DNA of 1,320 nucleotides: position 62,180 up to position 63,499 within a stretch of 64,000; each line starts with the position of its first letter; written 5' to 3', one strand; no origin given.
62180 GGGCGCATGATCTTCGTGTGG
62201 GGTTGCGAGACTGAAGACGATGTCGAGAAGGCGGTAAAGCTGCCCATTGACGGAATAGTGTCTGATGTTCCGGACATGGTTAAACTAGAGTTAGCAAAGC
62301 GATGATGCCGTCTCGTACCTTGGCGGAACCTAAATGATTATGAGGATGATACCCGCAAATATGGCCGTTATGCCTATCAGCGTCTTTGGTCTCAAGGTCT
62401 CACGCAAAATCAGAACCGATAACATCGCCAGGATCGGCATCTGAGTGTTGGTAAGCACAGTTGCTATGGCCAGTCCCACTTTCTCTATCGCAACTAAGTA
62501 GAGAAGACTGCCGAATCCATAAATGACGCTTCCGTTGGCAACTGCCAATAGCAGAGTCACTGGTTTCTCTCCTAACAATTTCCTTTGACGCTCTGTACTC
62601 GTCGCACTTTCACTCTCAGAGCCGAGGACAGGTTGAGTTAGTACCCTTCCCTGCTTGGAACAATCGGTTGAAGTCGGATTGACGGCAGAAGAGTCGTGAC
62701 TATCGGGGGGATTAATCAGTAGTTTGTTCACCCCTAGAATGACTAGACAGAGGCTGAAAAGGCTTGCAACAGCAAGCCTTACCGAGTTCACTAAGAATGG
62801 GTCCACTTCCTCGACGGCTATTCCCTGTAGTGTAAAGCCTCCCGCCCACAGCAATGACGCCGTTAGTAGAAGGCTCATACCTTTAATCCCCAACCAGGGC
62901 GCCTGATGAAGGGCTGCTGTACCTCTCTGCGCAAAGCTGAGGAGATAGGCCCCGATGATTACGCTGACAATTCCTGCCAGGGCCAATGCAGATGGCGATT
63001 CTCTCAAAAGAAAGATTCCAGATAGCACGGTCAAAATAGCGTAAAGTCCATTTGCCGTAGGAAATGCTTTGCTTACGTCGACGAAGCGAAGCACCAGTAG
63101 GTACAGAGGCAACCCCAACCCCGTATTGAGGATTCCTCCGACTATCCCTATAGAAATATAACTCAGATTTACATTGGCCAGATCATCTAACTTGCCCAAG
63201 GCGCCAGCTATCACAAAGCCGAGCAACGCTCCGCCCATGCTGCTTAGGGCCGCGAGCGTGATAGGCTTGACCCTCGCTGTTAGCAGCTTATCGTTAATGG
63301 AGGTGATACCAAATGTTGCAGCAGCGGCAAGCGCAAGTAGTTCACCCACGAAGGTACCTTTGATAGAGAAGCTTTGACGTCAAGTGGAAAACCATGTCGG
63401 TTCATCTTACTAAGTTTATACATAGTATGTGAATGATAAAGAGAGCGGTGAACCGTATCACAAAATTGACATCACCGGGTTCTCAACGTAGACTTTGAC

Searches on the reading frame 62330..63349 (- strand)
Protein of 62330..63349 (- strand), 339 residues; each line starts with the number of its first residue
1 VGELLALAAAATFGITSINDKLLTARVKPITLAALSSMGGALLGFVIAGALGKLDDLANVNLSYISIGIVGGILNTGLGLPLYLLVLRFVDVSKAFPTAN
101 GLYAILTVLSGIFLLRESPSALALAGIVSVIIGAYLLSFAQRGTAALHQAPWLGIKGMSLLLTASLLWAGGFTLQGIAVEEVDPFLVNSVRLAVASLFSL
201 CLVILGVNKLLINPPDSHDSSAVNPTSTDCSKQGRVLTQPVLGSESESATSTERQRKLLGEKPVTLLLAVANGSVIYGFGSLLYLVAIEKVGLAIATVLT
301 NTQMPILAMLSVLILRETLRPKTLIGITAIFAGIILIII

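Call 47: find_encoding_contigs(protein=window:62330-63349:-, flank=10000, max_places=10)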
Protein window:62330-63349:- (339 aa): no gene with exactly this product is on record in the collection.
